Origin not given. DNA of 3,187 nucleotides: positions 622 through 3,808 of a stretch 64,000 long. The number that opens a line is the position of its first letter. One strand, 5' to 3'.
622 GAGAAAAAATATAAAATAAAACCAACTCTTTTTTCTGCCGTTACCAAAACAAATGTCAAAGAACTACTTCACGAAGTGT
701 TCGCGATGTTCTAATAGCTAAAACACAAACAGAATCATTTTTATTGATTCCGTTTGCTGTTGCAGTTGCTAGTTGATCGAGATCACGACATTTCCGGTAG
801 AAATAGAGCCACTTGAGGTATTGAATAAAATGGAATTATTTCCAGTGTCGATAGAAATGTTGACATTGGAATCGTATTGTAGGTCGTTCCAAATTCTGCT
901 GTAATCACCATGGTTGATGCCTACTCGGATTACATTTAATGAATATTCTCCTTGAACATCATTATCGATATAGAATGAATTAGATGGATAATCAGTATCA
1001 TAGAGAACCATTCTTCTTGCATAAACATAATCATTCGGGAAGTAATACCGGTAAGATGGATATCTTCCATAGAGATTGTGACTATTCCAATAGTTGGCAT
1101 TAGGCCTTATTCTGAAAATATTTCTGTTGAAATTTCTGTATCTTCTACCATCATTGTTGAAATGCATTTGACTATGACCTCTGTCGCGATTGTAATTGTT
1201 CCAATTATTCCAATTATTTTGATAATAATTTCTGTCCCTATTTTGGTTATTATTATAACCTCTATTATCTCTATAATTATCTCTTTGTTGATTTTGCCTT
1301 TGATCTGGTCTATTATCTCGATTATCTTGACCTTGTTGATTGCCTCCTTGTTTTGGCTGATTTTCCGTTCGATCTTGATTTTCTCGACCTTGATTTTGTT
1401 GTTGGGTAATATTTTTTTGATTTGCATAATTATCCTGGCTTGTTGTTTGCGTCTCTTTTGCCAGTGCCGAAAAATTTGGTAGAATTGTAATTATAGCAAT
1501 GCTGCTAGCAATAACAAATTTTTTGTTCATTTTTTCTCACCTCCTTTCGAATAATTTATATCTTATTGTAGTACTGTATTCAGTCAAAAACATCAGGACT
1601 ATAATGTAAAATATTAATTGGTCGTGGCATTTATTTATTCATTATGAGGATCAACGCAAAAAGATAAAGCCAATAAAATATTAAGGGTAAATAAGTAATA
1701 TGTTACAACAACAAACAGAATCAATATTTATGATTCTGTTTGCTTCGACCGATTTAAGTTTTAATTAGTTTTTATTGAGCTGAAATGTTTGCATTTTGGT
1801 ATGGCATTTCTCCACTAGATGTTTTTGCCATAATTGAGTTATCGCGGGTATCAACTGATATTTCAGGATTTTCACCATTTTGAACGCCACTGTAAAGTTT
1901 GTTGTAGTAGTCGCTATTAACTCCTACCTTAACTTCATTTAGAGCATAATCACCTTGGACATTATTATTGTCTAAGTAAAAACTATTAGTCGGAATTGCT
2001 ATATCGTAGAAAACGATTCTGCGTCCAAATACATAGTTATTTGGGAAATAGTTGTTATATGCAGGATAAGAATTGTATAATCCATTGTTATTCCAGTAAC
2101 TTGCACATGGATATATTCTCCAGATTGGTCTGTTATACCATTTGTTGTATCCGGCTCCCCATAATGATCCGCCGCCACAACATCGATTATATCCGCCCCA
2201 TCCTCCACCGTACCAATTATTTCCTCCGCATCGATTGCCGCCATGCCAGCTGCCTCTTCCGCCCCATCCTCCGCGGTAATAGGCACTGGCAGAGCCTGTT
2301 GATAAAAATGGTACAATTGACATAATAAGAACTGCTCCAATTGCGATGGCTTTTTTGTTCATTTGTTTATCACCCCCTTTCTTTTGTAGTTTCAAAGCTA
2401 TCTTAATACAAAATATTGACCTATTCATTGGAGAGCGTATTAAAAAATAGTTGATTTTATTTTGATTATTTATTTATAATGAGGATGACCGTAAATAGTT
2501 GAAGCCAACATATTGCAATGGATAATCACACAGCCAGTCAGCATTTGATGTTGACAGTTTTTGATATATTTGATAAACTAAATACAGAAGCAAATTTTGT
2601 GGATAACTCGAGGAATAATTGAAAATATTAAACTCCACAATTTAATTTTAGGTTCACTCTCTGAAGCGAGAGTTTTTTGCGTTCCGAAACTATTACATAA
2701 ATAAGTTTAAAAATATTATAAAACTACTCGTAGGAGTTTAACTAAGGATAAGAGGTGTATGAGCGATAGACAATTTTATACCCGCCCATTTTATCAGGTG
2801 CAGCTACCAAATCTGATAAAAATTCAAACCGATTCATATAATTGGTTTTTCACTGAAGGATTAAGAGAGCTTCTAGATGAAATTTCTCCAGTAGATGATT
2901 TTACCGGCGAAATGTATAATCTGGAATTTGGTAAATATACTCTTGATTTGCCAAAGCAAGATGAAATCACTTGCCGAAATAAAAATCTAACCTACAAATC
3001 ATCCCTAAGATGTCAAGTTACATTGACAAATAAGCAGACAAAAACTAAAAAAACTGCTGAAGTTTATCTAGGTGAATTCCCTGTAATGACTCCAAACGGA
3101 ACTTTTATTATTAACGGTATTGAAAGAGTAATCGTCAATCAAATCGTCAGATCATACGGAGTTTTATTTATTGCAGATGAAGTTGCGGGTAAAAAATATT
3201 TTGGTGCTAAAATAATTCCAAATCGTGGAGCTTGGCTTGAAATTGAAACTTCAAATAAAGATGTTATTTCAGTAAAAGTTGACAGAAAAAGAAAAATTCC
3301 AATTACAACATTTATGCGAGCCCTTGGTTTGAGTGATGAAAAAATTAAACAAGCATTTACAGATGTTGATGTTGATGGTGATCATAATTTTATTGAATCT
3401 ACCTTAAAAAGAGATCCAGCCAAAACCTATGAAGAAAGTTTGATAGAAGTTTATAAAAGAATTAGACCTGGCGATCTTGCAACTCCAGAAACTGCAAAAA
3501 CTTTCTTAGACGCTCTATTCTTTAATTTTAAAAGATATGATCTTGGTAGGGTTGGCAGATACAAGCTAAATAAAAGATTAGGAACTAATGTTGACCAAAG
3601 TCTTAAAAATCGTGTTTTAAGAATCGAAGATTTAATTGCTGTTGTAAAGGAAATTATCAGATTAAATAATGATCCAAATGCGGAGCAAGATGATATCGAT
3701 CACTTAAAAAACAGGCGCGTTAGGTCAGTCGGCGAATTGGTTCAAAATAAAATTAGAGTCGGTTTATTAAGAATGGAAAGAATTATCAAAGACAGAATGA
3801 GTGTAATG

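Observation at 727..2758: Tandem duplicated cassette: terminator, secreted low-complexity protein with shared C-terminal domain, and a conserved upstream motif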

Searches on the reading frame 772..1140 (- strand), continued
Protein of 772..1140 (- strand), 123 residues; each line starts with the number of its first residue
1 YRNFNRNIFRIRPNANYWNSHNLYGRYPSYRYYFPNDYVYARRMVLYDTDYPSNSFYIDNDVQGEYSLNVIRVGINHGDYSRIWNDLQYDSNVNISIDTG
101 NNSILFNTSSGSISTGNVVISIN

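Call 87: find_encoding_contigs(protein=P0004, flank=5000, max_places=2)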
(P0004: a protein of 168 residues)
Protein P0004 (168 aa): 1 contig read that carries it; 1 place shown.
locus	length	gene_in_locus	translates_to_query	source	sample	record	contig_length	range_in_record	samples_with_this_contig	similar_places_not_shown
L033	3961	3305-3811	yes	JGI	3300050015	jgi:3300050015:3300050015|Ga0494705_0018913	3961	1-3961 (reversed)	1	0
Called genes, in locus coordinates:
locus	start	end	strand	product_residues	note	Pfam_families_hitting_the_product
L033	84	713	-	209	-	-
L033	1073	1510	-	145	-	PF01371:Trp_repressor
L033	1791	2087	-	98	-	-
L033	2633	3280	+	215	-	-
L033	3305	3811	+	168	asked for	-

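Call 88: find_encoding_contigs(protein=P0034, flank=5000, max_places=2)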
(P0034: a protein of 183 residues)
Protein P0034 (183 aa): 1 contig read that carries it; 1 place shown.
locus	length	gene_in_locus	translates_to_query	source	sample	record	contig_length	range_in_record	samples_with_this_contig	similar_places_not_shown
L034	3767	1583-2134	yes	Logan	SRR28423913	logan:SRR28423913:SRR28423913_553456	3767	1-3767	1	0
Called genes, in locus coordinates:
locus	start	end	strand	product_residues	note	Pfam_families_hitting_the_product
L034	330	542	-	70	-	PF11387:DUF2795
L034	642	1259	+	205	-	-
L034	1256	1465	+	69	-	-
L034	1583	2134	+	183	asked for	-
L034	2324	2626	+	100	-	PF01035:DNA_binding_1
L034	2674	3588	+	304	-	PF00005:ABC_tran, PF13175:AAA_15 (faint), PF13304:AAA_21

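Call 91: find_related_loci(query=A5, collection=viral_contigs, flank=3000)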
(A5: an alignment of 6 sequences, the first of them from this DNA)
Query A5 (118 aa) in viral_contigs; peptide patterns used: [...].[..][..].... (x = any residue, [..] = any of these).
82 stretches matched a pattern, but none encodes a relative of the query by tblastn (E <= 1e-3).

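Call 92: search_dna_similar(query=window:772-1140:-, collection=phages, mode=protein, max_evalue=0.01)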
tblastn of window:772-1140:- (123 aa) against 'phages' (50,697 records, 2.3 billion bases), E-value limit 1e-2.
No match.
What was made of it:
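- Tried and rejected: There were no relatives in IMG/VR or in GenBank phages (calls 91, 92).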

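Call 93: search_protein_families(library=pfam, alignment_id=A4, max_evalue=1)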
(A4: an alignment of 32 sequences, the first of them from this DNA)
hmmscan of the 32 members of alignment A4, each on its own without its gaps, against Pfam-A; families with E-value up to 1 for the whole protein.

A. member 1, seq(118 aa): 0 families

B. families by the number of members that match (of 32 scanned): 21 families
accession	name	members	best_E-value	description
PF00280.23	potato_inhibit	2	0.043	Potato inhibitor I family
PF00651.37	BTB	2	0.13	BTB/POZ domain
PF08884.16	Flagellin_D3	1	0.012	Flagellin D3 domain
PF16990.11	CBM_35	1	0.036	Carbohydrate binding module (family 35)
PF13050.11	DUF3911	1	0.038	Protein of unknown function (DUF3911)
PF03090.23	Replicase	1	0.042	Replicase family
PF08305.17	NPCBM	1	0.049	NPCBM/NEW2 domain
PF00938.23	Lipoprotein_3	1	0.061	Lipoprotein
PF24053.1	DUF7356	1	0.072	Domain of unknown function (DUF7356)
PF11929.14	DUF3447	1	0.074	Domain of unknown function (DUF3447)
PF17547.7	DUF5462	1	0.08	Family of unknown function (DUF5462)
PF13521.12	AAA_28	1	0.087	AAA domain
PF07009.16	NusG_II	1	0.13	NusG domain II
PF18653.6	Arcadin_1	1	0.14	Arcadin 1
PF23604.1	Ig_TRAPPC10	1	0.16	TRAPPC10-like, immunoglobulin-like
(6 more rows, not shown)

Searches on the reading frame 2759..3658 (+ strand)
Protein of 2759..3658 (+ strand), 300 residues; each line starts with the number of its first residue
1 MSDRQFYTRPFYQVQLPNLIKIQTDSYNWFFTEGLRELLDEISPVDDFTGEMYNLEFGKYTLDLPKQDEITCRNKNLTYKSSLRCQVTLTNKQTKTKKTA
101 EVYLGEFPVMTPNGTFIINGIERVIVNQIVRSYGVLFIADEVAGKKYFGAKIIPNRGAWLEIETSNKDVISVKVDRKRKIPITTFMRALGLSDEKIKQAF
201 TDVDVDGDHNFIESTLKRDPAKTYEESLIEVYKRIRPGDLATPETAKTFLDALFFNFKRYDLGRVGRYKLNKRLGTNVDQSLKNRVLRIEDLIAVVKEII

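Call 44: find_related_loci(query=window:2759-3658:+, collection=genome_contigs, flank=6000)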
Query window:2759-3658:+ (300 aa) in genome_contigs; peptide patterns used: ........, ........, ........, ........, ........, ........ (x = any residue, [..] = any of these).
80 stretches matched a pattern; 21 encode a relative of the query (tblastn E <= 1e-3); 21 distinct loci.
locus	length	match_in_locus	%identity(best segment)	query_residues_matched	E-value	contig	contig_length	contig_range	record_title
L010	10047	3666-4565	65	3-300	5e-132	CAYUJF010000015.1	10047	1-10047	MAG TPA_asm: uncultured Candidatus Saccharibacteria bacterium isolate SRP278314_co2_152 genome assembly, contig: NODE_91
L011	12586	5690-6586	65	4-300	1e-131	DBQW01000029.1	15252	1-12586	MAG TPA_asm: Candidatus Berkelbacteria bacterium UBA1384 UBA1384_contig_20601, whole genome shotgun sequence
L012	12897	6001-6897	63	4-300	2e-129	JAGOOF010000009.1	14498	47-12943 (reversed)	Patescibacteria group bacterium isolate Go_SlDig_bin_412 Go_SlDig_12157_length_14498_cov_4.788393, whole genome shotgun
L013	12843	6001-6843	65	13-292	1e-124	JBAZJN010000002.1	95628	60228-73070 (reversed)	MAG: Patescibacteria group bacterium isolate SO_2017_LW4_120 scaffold_712_c1_LW137-91_2017, whole genome shotgun sequenc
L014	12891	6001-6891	55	2-300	5e-109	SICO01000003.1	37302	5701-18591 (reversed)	MAG: Candidatus Saccharibacteria bacterium isolate Baikal-deep-G207 BACOMB-C4765, whole genome shotgun sequence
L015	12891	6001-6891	55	2-300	2e-108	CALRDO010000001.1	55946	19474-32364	MAG: Patescibacteria group bacterium UBA4664 isolate TH-Jun18-49 genome assembly, contig: TH-Jun18-C949, whole genome sh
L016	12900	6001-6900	53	2-300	1e-106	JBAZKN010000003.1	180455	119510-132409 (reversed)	MAG: Patescibacteria group bacterium isolate SO_2017_LW4_144 scaffold_261_c1_LW137-91_2017, whole genome shotgun sequenc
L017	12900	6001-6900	49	1-300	1e-97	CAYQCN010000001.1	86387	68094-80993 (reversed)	MAG TPA_asm: uncultured Candidatus Saccharibacteria bacterium isolate binchicken_co32_439 genome assembly, contig: NODE_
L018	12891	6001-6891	48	4-300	2e-97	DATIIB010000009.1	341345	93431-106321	MAG TPA_asm: Candidatus Saccharimonadales bacterium isolate SMAG_U15653 k141_561998, whole genome shotgun sequence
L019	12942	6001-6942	43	1-300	7e-88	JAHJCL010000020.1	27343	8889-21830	MAG: Patescibacteria group bacterium isolate Modern_marine.mb.304 Modern_marine.mb.304_k141_1294867, whole genome shotgu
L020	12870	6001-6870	48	17-300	6e-88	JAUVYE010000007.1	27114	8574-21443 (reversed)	MAG: bacterium isolate CSMAG_1234 CSMAG_1234_k141_1868493_length_27114_cov_8.9709, whole genome shotgun sequence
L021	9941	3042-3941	45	15-300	2e-86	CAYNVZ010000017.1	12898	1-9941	MAG TPA_asm: uncultured Candidatus Saccharibacteria bacterium isolate binchicken_co256_230 genome assembly, contig: NODE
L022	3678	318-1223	45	16-300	3e-85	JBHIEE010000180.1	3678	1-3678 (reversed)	MAG: Candidatus Aminicenantia bacterium isolate b3.sp2_bin.19 NODE_12888_length_3678_cov_5.399945, whole genome shotgun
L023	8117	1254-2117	48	18-300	6e-84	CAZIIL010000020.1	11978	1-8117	MAG TPA_asm: uncultured Candidatus Saccharibacteria bacterium isolate binchicken_co100_428 genome assembly, contig: NODE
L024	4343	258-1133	46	16-300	6e-82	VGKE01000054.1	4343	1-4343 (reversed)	MAG: Candidatus Nealsonbacteria bacterium isolate M_DeepCast_400m_m2_122 M_DeepCast_400m_m2_122_Ga0194112_10047201, whol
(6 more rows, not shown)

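Call 50: search_protein_families(library=pfam, proteins=[L011:3040-3750:+, L011:3780-5180:+, L011:5207-5482:+, L013:3426-4394:+, L013:4467-4805:+, L013:4940-5500:+, L013:1727-2854:+], max_evalue=0.001)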
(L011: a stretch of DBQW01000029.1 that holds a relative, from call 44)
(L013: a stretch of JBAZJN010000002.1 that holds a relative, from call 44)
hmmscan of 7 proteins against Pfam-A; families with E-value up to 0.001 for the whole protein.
L011:3040-3750:+ (236 aa): 2 families
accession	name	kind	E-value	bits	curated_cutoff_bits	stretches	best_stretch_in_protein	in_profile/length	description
PF00849.27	PseudoU_synth_2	-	1.5e-17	64.7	26.8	1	67-200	2-151/152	RNA pseudouridylate synthase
PF01479.30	S4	-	1.9e-07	31.1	22.8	1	7-49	2-45/48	S4 domain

L011:3780-5180:+ (466 aa): 2 families
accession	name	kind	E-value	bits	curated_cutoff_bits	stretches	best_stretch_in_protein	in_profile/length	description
PF00152.25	tRNA-synt_2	-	2.5e-115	385.2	25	1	115-429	2-307/308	tRNA synthetases class II (D, K and N)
PF01336.31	tRNA_anti-codon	-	1.2e-14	54.4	27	1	17-82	1-61/75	OB-fold nucleic acid binding domain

L011:5207-5482:+ (91 aa): 1 family
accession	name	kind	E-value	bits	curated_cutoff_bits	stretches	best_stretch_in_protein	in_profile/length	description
PF01016.24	Ribosomal_L27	-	5.9e-25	87.6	20.5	1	2-73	1-72/79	Ribosomal L27 protein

L013:3426-4394:+ (322 aa): 4 families
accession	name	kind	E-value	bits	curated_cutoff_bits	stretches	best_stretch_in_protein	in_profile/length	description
PF01018.28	GTP1_OBG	-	2.5e-58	196.5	27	1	3-154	2-155/155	GTP1/OBG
PF01926.29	MMR_HSR1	-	6.1e-25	88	21.9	1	158-276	2-113/113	50S ribosome-binding GTPase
PF02421.24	FeoB_N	-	1.6e-09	37.9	27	1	158-212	3-57/156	Ferrous iron transport protein B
PF20355.3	DUF6650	-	0.00069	20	27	0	92-134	82-124/150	Family of unknown function (DUF6650)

L013:4467-4805:+ (112 aa): 0 families

L013:4940-5500:+ (186 aa): 0 families

L013:1727-2854:+ (375 aa): 3 families
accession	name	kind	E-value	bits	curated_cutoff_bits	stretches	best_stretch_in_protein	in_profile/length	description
PF05257.22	CHAP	-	3.1e-17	63.3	26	1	274-351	2-81/81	CHAP domain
PF01476.26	LysM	-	2.2e-11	43.9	20.9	1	193-236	1-43/43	LysM domain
PF23473.1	LysM3_LYK4_5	-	4e-05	24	29.3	1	193-229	5-40/48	LYK4/5 LysM3 domain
